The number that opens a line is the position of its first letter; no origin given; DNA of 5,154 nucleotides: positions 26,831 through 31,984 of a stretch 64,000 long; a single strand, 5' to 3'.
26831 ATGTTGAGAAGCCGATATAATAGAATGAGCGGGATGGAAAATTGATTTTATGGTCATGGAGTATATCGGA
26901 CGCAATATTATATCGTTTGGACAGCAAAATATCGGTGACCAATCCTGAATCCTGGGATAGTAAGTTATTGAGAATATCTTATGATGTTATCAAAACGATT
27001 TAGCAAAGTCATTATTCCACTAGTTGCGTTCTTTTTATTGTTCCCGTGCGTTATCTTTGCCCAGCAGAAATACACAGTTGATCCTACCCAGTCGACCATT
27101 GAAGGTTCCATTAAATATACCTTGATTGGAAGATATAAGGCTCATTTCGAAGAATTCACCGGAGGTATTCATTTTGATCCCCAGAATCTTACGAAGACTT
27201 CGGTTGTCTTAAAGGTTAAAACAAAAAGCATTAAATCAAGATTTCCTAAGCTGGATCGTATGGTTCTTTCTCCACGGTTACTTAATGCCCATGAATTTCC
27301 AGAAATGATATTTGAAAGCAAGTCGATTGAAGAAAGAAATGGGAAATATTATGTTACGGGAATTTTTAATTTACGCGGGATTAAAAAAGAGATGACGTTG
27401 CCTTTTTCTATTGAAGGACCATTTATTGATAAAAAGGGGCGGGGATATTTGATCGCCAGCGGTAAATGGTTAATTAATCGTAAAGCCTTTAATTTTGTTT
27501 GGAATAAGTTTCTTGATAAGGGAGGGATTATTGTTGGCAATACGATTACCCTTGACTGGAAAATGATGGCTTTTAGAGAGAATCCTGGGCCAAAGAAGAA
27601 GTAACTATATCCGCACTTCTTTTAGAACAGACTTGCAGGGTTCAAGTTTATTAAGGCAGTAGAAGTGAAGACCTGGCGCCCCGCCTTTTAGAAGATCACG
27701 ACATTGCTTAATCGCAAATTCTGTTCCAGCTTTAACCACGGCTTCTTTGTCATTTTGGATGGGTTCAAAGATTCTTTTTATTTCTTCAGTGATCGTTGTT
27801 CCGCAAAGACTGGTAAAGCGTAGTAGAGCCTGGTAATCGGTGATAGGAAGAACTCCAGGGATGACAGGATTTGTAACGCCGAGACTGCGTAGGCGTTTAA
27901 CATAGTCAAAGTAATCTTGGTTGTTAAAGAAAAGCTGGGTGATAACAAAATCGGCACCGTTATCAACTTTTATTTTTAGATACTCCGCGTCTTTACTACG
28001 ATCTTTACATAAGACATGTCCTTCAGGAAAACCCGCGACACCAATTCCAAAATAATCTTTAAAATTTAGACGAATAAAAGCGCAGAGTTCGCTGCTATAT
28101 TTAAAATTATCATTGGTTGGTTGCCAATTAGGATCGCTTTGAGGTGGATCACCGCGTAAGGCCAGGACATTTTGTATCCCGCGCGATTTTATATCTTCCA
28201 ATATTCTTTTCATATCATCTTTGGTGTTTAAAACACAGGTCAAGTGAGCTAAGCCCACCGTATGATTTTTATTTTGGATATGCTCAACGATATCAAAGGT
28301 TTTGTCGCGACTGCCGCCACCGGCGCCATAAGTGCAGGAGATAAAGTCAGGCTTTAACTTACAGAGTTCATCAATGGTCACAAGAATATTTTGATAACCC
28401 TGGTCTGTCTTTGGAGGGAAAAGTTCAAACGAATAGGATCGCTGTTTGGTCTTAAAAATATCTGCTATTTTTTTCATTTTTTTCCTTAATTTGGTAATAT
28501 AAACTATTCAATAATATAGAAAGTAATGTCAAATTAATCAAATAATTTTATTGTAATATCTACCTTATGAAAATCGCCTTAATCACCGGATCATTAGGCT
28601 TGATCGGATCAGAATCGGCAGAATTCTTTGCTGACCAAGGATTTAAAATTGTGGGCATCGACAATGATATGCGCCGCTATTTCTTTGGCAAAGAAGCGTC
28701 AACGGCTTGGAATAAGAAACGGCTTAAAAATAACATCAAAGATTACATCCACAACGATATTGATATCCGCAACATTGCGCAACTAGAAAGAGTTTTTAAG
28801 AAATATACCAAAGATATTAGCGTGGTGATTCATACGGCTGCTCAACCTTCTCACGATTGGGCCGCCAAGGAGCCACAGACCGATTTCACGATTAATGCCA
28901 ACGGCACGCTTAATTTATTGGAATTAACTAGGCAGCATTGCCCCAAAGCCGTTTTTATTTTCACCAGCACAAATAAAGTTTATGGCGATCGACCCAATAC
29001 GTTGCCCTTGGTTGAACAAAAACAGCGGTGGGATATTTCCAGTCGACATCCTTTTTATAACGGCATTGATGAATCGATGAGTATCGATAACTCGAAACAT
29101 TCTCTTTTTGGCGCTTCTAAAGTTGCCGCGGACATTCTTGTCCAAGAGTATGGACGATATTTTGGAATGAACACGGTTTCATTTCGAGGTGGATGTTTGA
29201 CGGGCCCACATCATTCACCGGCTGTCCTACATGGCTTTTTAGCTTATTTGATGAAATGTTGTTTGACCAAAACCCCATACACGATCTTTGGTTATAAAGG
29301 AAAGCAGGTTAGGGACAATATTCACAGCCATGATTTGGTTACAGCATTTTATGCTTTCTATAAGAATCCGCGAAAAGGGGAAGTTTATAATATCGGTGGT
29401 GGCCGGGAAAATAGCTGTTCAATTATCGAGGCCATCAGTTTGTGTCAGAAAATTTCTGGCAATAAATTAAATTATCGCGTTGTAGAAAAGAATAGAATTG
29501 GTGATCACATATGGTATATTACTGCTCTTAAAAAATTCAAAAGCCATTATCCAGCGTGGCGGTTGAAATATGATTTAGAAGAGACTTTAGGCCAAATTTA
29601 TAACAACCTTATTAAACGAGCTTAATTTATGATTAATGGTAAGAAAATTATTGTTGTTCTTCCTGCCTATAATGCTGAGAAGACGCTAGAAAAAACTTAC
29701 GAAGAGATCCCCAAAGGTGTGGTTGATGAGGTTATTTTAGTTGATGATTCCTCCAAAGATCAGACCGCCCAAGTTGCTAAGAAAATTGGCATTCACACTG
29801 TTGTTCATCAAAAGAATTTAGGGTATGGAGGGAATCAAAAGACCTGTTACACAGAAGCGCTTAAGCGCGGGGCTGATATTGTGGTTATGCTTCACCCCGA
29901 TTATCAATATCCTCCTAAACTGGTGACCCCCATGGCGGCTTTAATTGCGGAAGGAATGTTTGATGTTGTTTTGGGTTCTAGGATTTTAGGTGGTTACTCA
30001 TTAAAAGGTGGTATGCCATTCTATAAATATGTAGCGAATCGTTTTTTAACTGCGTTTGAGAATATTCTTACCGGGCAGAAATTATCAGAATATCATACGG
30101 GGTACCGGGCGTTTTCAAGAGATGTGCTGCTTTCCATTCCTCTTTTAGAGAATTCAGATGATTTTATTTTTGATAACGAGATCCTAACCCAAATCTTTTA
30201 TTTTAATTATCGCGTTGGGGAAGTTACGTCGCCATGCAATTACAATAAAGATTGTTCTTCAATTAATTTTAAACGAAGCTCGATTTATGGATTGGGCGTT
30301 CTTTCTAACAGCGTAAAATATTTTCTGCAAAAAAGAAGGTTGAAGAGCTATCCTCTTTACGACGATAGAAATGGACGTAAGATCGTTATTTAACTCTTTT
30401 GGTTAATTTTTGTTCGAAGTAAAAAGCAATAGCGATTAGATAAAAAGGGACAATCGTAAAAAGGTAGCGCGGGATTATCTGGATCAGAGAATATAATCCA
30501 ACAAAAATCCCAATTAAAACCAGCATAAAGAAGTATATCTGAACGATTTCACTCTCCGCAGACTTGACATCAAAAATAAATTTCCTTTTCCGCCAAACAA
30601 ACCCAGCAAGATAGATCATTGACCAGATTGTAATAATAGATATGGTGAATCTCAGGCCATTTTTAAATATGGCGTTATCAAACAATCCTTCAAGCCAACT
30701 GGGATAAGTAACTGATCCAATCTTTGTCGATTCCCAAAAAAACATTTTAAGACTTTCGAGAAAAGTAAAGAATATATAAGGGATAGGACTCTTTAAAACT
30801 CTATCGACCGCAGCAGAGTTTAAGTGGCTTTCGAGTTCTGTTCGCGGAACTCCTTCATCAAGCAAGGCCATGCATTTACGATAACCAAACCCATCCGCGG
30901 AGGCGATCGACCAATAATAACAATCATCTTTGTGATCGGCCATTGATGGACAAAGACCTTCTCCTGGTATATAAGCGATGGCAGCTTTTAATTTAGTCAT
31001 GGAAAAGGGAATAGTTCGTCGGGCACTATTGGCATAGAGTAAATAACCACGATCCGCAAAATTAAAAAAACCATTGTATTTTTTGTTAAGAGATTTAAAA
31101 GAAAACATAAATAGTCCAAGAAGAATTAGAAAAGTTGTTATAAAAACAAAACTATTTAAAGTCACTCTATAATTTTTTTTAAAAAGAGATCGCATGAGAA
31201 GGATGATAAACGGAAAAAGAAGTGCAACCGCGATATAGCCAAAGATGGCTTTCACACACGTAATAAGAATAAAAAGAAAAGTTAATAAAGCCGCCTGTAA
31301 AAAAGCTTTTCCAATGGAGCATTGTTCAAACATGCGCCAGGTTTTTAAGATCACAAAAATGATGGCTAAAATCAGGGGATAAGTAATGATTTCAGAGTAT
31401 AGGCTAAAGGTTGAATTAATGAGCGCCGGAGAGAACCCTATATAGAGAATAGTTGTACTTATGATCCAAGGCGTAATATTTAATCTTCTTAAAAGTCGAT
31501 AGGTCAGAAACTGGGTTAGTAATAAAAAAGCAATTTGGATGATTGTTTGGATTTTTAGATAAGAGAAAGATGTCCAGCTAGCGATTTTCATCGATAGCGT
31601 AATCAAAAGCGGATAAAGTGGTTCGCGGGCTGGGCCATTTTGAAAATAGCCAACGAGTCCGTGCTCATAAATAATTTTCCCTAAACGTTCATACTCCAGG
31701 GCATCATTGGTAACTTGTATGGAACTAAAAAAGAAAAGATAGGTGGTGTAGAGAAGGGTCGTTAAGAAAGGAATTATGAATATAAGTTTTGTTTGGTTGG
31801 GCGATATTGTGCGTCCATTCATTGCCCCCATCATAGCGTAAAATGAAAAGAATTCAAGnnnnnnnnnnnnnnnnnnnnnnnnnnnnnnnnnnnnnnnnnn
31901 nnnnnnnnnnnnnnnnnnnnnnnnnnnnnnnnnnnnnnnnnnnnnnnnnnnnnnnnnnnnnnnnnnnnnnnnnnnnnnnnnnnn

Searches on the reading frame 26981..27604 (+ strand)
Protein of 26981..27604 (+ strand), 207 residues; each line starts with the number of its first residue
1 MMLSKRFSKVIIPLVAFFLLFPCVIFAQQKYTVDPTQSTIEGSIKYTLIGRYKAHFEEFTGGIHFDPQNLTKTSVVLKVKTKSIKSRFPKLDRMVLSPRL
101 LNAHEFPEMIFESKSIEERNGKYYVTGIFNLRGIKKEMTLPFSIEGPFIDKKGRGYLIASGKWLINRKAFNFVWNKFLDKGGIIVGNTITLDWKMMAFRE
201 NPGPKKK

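Call 45: search_protein_families(library=ncbifam, proteins=[window:26981-27604:+], max_evalue=1e-10)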
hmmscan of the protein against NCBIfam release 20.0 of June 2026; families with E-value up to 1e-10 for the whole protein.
window:26981-27604:+ (207 aa): 1 family
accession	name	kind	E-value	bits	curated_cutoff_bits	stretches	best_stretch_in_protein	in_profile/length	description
NF002994.0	PRK03757.1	equivalog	2.7e-14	53.4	232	1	29-151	23-148/191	YceI family protein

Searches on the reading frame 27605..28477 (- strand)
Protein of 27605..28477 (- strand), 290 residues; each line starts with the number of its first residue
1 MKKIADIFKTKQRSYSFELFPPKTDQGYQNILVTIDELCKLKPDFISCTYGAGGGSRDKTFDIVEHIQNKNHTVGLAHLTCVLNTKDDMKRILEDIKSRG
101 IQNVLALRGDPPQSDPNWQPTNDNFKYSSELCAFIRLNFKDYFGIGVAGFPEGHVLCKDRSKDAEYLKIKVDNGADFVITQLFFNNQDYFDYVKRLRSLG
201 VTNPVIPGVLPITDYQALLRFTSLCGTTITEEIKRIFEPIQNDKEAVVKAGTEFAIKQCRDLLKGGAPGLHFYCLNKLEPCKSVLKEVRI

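Call 45: search_protein_families(library=ncbifam, proteins=[window:27605-28477:-], max_evalue=1e-10)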
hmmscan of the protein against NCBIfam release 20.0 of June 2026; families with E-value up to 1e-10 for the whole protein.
window:27605-28477:- (290 aa): 4 families
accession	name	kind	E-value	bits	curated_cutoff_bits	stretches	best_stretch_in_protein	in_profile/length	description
TIGR00676.1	fadh2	equivalog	4.2e-92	308.4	293.7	1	15-288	1-274/275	methylenetetrahydrofolate reductase [NAD(P)H]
TIGR00677.1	fadh2_euk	equivalog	5.3e-86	288.4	310.05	1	15-288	2-275/281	methylenetetrahydrofolate reductase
NF006950.0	PRK09432.1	equivalog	2.1e-55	188.1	382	1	12-280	22-282/296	methylenetetrahydrofolate reductase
NF006396.0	PRK08645.1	equivalog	6.3e-15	54.3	453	1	4-256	314-570/611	bifunctional homocysteine S-methyltransferase/methylenetetrahydrofolate reductase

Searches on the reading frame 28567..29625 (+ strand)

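Call 45: search_protein_families(library=ncbifam, proteins=[window:28567-29625:+], max_evalue=1e-10)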
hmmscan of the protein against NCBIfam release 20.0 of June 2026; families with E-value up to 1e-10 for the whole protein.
window:28567-29625:+ (352 aa): 8 families
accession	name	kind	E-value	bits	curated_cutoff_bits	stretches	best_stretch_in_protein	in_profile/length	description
TIGR01181.1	dTDP_gluc_dehyt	equivalog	1.4e-29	103.2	365.1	1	5-343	3-306/321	dTDP-glucose 4,6-dehydratase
TIGR01179.1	galE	equivalog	2.2e-28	99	262.3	1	5-341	3-318/332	UDP-glucose 4-epimerase GalE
NF007490.0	PRK10084.1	subfamily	1.3e-22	80.3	649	1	1-290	1-273/361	dTDP-glucose 4,6-dehydratase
NF007582.0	PRK10217.1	equivalog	4.6e-19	68.7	698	1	1-290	1-266/355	dTDP-glucose 4,6-dehydratase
NF007956.0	PRK10675.1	subfamily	1.8e-17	63.5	394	1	4-340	3-321/338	UDP-glucose 4-epimerase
TIGR04180.1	EDH_00030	hypoth_equivalog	1.1e-15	57.4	475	1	5-310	2-268/297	NAD-dependent 4,6-dehydratase LegB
TIGR02622.1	CDP_4_6_dhtase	equivalog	6.9e-14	51.7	278.45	1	4-144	7-138/352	CDP-glucose 4,6-dehydratase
TIGR02197.1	heptose_epim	equivalog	1.2e-13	50.9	274.6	0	5-145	2-124/316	ADP-glyceromanno-heptose 6-epimerase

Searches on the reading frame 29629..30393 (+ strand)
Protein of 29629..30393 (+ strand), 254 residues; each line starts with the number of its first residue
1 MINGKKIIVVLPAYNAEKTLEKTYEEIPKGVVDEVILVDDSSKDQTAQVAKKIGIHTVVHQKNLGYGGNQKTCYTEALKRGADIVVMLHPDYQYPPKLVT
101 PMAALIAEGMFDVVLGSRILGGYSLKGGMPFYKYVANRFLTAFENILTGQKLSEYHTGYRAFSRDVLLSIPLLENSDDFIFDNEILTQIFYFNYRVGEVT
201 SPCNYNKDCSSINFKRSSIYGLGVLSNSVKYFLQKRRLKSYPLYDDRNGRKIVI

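Call 45: search_protein_families(library=ncbifam, proteins=[window:29629-30393:+], max_evalue=1e-10)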
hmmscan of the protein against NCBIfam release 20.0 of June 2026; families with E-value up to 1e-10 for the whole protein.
window:29629-30393:+ (254 aa): 4 families
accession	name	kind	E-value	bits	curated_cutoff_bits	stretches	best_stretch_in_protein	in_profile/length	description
NF058614.1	PPMAGASynPpgS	equivalog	4.8e-19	68.7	370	1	8-205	3-198/226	polyprenyl-phospho-N-acetylgalactosaminyl synthase PpgS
NF041391.1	DPhHxTase_Halo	equivalog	6.9e-19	67.7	375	1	13-199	3-179/213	dolichyl-phosphate hexose transferase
TIGR04182.1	glyco_TIGR04182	equivalog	1.1e-18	67.7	325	1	7-207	2-192/293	S-layer glycoprotein N-glycosyltransferase AglJ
NF047588.1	GlcsyltransPgfSStrep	equivalog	1.7e-11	43.9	500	1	6-179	2-176/308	glycosyltransferase PgfS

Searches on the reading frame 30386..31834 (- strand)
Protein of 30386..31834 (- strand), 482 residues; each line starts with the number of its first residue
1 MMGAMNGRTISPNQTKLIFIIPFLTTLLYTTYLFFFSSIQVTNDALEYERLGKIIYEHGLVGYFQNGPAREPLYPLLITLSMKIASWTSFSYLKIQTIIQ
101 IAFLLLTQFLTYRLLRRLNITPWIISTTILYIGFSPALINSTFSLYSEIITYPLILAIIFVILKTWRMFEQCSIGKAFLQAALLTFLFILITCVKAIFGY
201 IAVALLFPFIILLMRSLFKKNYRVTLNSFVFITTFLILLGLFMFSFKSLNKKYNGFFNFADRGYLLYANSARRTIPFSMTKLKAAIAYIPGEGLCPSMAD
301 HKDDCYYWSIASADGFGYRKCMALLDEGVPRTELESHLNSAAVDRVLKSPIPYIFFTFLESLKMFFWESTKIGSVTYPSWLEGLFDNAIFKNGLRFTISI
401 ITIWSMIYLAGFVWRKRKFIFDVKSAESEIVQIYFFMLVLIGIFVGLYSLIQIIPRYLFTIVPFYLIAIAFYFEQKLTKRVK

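Call 45: search_protein_families(library=ncbifam, proteins=[window:30386-31834:-], max_evalue=1e-10)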
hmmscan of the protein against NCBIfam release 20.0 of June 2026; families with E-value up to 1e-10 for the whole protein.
window:30386-31834:- (482 aa): 0 families

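Call 53: search_protein_families(library=pfam, proteins=[window:30386-31834:-], max_evalue=0.1)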
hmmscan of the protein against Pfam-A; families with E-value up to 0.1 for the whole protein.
window:30386-31834:- (482 aa): 1 family
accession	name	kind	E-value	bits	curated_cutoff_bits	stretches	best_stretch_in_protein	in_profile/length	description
PF18920.5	DUF5671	-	0.063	13.6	28.4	1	358-458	8-106/132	Domain of unknown function (DUF5671)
